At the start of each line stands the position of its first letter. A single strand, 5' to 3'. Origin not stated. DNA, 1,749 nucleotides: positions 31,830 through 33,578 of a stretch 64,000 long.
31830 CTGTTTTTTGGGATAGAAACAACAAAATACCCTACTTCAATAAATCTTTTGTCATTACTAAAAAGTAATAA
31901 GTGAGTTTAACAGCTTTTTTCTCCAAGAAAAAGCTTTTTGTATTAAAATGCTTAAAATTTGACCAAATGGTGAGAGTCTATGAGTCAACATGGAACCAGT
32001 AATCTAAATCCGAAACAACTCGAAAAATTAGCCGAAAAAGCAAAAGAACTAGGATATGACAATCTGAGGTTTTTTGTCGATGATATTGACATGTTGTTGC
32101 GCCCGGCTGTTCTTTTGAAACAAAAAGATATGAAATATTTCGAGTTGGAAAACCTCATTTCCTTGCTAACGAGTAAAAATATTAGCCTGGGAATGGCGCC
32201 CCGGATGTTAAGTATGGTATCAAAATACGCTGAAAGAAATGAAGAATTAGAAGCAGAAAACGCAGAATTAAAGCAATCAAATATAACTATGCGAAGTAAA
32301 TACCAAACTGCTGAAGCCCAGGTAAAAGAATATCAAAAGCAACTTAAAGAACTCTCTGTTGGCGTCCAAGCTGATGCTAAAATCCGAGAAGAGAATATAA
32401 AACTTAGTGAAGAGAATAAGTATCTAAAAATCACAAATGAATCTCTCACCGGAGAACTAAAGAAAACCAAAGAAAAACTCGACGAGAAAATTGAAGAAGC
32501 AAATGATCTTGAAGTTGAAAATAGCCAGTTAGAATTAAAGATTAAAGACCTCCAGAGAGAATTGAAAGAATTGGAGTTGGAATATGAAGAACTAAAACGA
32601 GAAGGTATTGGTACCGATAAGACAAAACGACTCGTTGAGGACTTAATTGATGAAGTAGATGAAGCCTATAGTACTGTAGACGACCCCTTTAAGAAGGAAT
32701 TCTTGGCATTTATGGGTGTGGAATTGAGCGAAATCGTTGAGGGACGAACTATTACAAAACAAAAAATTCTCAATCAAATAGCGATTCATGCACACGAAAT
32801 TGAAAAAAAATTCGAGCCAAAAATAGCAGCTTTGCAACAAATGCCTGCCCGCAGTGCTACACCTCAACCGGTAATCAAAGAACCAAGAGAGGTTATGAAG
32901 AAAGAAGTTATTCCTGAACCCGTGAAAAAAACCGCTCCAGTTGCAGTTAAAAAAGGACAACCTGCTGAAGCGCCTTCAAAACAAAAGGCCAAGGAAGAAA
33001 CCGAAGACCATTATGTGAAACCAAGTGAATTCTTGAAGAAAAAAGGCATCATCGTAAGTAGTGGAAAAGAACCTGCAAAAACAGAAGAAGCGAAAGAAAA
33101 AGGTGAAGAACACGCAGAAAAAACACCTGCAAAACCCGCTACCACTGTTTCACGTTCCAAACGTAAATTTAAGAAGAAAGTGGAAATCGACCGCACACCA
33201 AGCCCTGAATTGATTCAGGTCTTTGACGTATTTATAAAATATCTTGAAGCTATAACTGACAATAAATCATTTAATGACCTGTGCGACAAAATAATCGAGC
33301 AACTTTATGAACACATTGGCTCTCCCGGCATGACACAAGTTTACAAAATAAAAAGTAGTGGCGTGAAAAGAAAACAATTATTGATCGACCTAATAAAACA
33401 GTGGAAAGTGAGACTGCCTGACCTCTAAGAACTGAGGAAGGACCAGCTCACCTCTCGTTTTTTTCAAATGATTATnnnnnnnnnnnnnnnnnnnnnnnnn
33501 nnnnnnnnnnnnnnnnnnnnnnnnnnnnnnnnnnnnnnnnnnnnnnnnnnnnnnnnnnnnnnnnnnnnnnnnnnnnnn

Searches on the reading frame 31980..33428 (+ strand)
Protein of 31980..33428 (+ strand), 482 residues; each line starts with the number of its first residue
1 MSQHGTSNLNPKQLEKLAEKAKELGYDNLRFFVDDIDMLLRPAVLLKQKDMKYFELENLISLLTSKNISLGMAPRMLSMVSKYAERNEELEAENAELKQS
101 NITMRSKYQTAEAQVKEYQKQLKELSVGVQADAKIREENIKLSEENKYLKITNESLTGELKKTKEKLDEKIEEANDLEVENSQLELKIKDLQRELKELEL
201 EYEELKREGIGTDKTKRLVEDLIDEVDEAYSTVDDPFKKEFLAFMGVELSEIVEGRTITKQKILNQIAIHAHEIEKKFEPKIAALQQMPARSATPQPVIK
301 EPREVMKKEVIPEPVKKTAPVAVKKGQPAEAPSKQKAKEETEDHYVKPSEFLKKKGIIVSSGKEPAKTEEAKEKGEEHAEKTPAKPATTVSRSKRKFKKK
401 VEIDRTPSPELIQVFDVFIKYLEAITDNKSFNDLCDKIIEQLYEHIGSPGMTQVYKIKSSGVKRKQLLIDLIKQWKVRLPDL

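Call 7: search_protein_families(library=pfam, proteins=[window:31980-33428:+], max_evalue=0.1)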
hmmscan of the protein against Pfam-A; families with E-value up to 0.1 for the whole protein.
window:31980-33428:+ (482 aa): 8 families
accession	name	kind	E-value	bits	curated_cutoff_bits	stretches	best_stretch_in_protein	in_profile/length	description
PF07989.16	Cnn_1N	-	0.00014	22.4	28.5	1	85-122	36-73/74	Centrosomin N-terminal motif 1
PF25078.1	DUF7801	-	0.00025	21.7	33.2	1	138-245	54-154/155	Domain of unknown function (DUF7801)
PF08614.16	ATG16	-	0.0003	21.5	33.7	1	81-208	25-159/200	Autophagy protein 16 (ATG16)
PF05622.17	HOOK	-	0.015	14.5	35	1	89-231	223-364/514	HOOK protein coiled-coil region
PF20492.3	ERM_helical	-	0.017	15.6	40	1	158-233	20-95/120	Ezrin/radixin/moesin, alpha-helical domain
PF18249.6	Ca_bind_SSO6904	-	0.018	15.8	25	1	401-453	31-84/90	Calcium binding protein SSO6904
PF10224.14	DUF2205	-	0.02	15.4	26.7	1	107-150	17-57/75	Short coiled-coil protein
PF25785.1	TPR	-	0.028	15.2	27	1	169-247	4-84/110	Nucleoprotein TPR-like domain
